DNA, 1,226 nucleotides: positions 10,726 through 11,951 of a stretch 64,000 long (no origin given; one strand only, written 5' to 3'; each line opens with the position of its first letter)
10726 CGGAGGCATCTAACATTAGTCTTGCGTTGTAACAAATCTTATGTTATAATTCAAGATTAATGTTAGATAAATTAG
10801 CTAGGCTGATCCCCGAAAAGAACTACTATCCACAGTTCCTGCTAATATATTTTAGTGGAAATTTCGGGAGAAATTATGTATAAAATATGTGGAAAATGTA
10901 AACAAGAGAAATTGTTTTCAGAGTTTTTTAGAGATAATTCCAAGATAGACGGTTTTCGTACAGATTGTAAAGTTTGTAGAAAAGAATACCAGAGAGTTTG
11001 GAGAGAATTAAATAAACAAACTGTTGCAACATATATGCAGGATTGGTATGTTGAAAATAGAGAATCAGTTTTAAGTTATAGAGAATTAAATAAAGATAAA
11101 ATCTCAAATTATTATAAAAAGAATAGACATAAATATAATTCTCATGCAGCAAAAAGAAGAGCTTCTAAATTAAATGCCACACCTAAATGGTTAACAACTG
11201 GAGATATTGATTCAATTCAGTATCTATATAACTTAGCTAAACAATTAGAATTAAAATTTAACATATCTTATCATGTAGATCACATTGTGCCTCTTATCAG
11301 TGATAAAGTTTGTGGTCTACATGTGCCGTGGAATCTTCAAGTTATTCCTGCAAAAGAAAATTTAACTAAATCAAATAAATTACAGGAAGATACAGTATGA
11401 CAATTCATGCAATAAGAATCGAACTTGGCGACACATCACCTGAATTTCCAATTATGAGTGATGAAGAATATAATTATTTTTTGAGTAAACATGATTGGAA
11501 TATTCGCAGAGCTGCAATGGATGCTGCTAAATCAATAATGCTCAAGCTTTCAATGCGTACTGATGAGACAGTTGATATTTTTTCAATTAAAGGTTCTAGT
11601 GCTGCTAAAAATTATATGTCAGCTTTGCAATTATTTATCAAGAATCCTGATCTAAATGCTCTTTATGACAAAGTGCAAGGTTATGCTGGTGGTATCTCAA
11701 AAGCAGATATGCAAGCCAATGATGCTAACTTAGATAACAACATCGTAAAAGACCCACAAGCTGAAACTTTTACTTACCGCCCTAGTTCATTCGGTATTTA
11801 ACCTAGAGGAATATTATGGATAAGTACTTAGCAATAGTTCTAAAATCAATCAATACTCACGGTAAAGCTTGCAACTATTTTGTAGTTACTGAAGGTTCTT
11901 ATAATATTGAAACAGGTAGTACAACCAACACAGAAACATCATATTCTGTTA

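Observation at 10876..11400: One N-terminal CxxC...CKxC zinc module fused to three different nuclease catalytic domains (HNH, endonuclease VII-like, GIY-YIG)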

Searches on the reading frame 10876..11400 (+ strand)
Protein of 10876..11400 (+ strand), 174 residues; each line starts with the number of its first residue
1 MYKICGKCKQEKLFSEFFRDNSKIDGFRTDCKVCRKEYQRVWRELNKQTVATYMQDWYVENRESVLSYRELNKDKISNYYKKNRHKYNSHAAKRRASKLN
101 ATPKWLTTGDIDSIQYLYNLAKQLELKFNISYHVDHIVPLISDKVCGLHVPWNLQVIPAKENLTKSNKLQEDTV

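Call 8: search_protein_families(library=pfam, proteins=[window:10876-11400:+], max_evalue=1)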
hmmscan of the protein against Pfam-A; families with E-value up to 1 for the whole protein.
window:10876-11400:+ (174 aa): 4 families
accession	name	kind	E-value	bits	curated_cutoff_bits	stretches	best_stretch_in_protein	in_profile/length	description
PF16046.10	FAM76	-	0.0015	18.5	28.5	1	4-100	98-185/298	FAM76 protein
PF21775.3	PutA_1st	-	0.049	13.5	27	1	94-106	10-22/33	PutA, RHH domain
PF25206.1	DUF7836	-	0.32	11.3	26.7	0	5-22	33-50/59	Domain of unknown function (DUF7836)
PF08792.16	A2L_zn_ribbon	-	0.69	10.1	22.9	0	2-16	3-18/33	A2L zinc ribbon domain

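Call 9: search_protein_families(library=phrogs, proteins=[window:10876-11400:+], max_evalue=0.01)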
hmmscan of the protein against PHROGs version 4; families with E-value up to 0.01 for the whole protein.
window:10876-11400:+ (174 aa): 15 families
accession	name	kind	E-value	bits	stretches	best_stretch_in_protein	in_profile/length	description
phrog_1035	-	DNA, RNA and nucleotide metabolism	9.3e-30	105.4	1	2-172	63-217/271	endonuclease VII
phrog_26577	-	unknown function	1.2e-21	78.3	1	86-168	27-106/119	-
phrog_2340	-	DNA, RNA and nucleotide metabolism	2.2e-09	38.6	1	3-98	9-116/171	endonuclease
phrog_5558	-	moron, auxiliary metabolic gene and host takeover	6e-07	30.8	1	3-49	66-112/130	Lar-like restriction alleviation protein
phrog_2255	-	DNA, RNA and nucleotide metabolism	2.6e-06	28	1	1-64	52-103/211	HNH endonuclease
phrog_30859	-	unknown function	1.3e-05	26.9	1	1-97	1-91/117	-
phrog_14214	-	unknown function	0.00014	23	1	32-64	7-39/58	-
phrog_12813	-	unknown function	0.0004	21.3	1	3-40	154-191/199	-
phrog_2633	-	DNA, RNA and nucleotide metabolism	0.00041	21.5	1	2-60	13-58/142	endonuclease VII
phrog_6611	-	unknown function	0.00063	20.9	1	3-40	142-179/180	-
phrog_5767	-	transcription regulation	0.003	18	1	2-37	354-392/393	sigma factor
phrog_2539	-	unknown function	0.0035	18.2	1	3-53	98-144/229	-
phrog_30827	-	unknown function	0.0062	16.8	1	94-169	76-149/271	-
phrog_3273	-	unknown function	0.0092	17.1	1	3-47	23-69/75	-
phrog_1492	-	DNA, RNA and nucleotide metabolism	0.0095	16.1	1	26-86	191-248/414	HNH endonuclease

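Call 21: search_protein_families(library=ncbifam, proteins=[window:10876-11400:+], max_evalue=1)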
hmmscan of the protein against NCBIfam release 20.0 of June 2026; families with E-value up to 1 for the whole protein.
window:10876-11400:+ (174 aa): 1 family
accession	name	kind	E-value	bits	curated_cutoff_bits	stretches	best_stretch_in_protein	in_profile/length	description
NF033908.1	AcfA_fam_omp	subfamily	0.014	14.8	100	1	92-137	158-203/217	AcfA family outer membrane beta-barrel protein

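Call 33: find_homologous_proteins(query=window:10876-11400:+)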
Query window:10876-11400:+ (174 aa): 7892 proteins with E <= 0.001 among 7952 candidates; the best 120 are listed.
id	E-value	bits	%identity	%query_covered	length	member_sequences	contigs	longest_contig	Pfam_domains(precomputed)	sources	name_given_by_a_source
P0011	1.8e-105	368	91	100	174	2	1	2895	-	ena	-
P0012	2.6e-94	332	82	100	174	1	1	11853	-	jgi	jgi:hypothetical protein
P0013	2.5e-57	211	59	97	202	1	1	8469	-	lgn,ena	-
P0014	2.5e-46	175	51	98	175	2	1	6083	-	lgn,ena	-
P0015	6.1e-46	174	50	98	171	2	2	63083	-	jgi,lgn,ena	jgi:hypothetical protein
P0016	8.1e-46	174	47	100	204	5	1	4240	-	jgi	jgi:hypothetical protein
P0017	3.8e-45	172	44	99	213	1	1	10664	-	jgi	jgi:hypothetical protein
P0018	1.1e-44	170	46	100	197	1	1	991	-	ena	-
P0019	1.5e-44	170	45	93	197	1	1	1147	-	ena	-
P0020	6.6e-44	168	49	99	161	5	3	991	-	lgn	-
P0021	1.2e-43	167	44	100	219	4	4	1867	-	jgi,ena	jgi:hypothetical protein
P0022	1.8e-43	166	38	98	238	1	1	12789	-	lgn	-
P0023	2.2e-43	166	41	100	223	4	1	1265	-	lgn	-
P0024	2.9e-43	165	48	97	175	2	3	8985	-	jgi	jgi:hypothetical protein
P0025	3.8e-43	165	46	99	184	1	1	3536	-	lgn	-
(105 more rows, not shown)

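Call 46: search_solved_structures(query=A6, max_evalue=1, show_alignments=2)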
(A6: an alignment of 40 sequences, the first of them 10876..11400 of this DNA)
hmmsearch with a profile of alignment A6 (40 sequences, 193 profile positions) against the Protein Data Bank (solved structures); distinct sequences matched with E-value up to 1: 1.
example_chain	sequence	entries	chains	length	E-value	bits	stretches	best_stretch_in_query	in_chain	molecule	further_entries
3hv0_A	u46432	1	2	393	0.44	13.7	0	124-191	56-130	Tryptophanyl-tRNA synthetase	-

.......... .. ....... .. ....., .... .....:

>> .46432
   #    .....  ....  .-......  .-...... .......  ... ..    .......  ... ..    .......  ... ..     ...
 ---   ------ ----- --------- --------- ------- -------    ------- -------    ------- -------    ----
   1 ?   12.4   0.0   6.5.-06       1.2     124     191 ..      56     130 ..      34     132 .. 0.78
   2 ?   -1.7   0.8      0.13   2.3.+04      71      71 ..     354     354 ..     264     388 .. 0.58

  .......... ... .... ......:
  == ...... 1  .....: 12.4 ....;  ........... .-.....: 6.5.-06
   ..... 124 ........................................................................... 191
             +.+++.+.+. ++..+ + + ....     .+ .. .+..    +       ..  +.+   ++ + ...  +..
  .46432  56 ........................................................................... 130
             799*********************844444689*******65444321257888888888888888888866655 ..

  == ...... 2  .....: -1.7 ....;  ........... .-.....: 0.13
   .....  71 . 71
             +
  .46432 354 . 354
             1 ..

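Call 55: predict_structure(alignment_id=A6)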
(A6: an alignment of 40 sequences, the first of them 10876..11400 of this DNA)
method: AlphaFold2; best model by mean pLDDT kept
length: 174 residues; sequences in the alignment: 40
mean_pLDDT: 80.2   pTM: 0.47
mean pLDDT of the five models: 80.2, 80.1, 78.6, 77.9, 76.5
residues with pLDDT >= 90: 84; 70-90: 40; 50-70: 29; < 50: 21
segments of 3 or more residues with pLDDT < 50: 141-152, 167-174
pLDDT, mean of each block of 10 residues (from residue 1): 96 97 96 96 95 96 96 95 85 69 66 77 87 64 42 62 57 41
secondary structure, 60 per line:
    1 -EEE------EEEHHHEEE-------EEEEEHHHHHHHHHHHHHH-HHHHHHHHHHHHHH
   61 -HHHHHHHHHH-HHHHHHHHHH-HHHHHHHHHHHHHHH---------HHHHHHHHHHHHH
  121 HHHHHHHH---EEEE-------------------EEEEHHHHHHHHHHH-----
elements in order: E2-4 E11-13 E17-19 E27-31 H32-45 H47-60 H62-71 H73-82 H84-98 H108-128 E132-135 E155-158 H159-169

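Call 62: search_dna_similar(query=window:10876-11400:+, collection=phages, mode=protein, max_evalue=0.001, max_rows=25)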
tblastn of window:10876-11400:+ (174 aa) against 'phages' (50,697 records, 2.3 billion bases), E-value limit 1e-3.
Records with a match: 246; places in all: 271; records where one place covers at least 80% of the query: 129.
Best place of each record, by identity: <60% 246.
By first word of the organism name: Klebsiella 50; Salmonella 33; Vibrio 17; Pseudomonas 17; Ralstonia 14; Escherichia 14; Xanthomonas 10; Flavobacterium 9; Burkholderia 8; Streptomyces 7; and 26 more.
By host as written in the record: - 36; Klebsiella pneumoniae 23; Salmonella enterica subsp. enterica serovar Typhimurium 13; Escherichia coli 9; Flavobacterium sp. BAL314 9; Xanthomonas campestris pv. campestris GBBC 1419 8; Klebsiella pneumoniae K23 7; Pseudomonas aeruginosa 6; and 84 more.
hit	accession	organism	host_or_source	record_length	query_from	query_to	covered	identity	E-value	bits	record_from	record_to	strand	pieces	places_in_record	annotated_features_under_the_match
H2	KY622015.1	Shewanella phage SppYZU01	Shewanella baltica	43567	3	169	96%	41.3%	5e-35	134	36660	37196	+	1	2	hypothetical protein (x3)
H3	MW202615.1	Caudoviricetes sp.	Manatee Spring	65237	3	174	99%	39.4%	9e-28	113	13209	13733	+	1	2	restriction endonuclease paci restriction endonuclease | hypothetical protein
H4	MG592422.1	Vibrio phage 1.038.O._10N.286.51.C2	Vibrio lentus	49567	6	172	96%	39.3%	5e-15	77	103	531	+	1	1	hypothetical protein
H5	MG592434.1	Vibrio phage 1.054.O._10N.261.52.A1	Vibrio sp.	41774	6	172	96%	38.7%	2e-14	76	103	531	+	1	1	hypothetical protein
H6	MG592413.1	Vibrio phage 1.029.O._10N.261.55.A7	Vibrio sp.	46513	4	172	97%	34.9%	2e-13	73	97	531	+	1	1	hypothetical protein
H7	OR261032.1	Aeromonas phage ST4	Aeromonas hydrophila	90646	37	169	76%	44.0%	3e-21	95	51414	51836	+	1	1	hypothetical protein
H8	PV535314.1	Proteus phage vB_PMG_YP1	chicken and sheep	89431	4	169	95%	33.1%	6e-10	63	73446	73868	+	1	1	hypothetical protein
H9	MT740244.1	Proteus phage 3H10_20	Proteus mirabilis H10_20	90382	4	169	95%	33.1%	7e-10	62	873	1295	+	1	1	HNH endonuclease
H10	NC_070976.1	Proteus phage 3H10_20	Proteus mirabilis H10_20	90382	4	169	95%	33.1%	7e-10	62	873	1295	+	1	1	HNH endonuclease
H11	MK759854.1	Shigella phage DS8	Shigella flexneri strain ATCC 29903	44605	3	167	95%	32.9%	5e-15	77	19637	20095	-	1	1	HNH nuclease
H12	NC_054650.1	Shigella phage DS8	Shigella flexneri strain ATCC 29903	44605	3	167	95%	32.9%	5e-15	77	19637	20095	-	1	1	HNH endonuclease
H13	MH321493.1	Salmonella phage Skate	Salmonella enterica subsp. enterica ...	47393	3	167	95%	32.9%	6e-15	77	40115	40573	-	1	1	HNH homing endonuclease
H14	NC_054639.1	Salmonella phage Skate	Salmonella enterica subsp. enterica ...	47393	3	167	95%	32.9%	6e-15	77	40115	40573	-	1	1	HNH endonuclease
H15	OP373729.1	Klebsiella phage vB_Kpn_ZCKp20p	Klebsiella pneumoniae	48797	3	167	95%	32.7%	1e-14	76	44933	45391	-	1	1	homing endonuclease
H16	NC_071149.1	Klebsiella phage vB_Kpn_ZCKp20p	Klebsiella pneumoniae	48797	3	167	95%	32.7%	1e-14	76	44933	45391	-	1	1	homing endonuclease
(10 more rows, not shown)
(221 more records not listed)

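Call 89: find_encoding_contigs(protein=P0012, flank=2500, max_places=2)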
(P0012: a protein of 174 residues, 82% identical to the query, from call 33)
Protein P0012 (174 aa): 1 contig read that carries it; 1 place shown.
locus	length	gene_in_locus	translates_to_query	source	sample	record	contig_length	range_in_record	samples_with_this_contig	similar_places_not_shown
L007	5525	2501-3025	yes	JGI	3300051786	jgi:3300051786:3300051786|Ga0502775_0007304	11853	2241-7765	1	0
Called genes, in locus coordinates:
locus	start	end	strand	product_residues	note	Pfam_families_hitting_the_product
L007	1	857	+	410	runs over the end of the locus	PF26210:Phage_phiTE_211, PF11160:Hva1_TUDOR (weak)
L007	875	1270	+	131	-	PF02924:HDPD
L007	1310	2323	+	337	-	PF03864:Phage_cap_E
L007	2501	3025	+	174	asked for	-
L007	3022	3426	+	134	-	-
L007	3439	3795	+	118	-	-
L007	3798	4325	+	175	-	-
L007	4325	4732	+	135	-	PF13554:Phage_tail_terminator_5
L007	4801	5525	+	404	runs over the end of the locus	PF18906:Phage_tube_2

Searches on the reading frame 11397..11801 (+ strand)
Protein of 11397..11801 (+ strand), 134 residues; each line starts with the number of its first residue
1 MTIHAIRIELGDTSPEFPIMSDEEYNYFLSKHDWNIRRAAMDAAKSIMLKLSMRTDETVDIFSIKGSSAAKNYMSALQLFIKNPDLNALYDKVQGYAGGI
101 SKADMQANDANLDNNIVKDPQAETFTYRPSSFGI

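Call 75: search_protein_families(library=pfam, proteins=[window:11397-11801:+], max_evalue=0.001)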
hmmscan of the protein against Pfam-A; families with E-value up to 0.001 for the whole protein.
window:11397-11801:+ (134 aa): 0 families
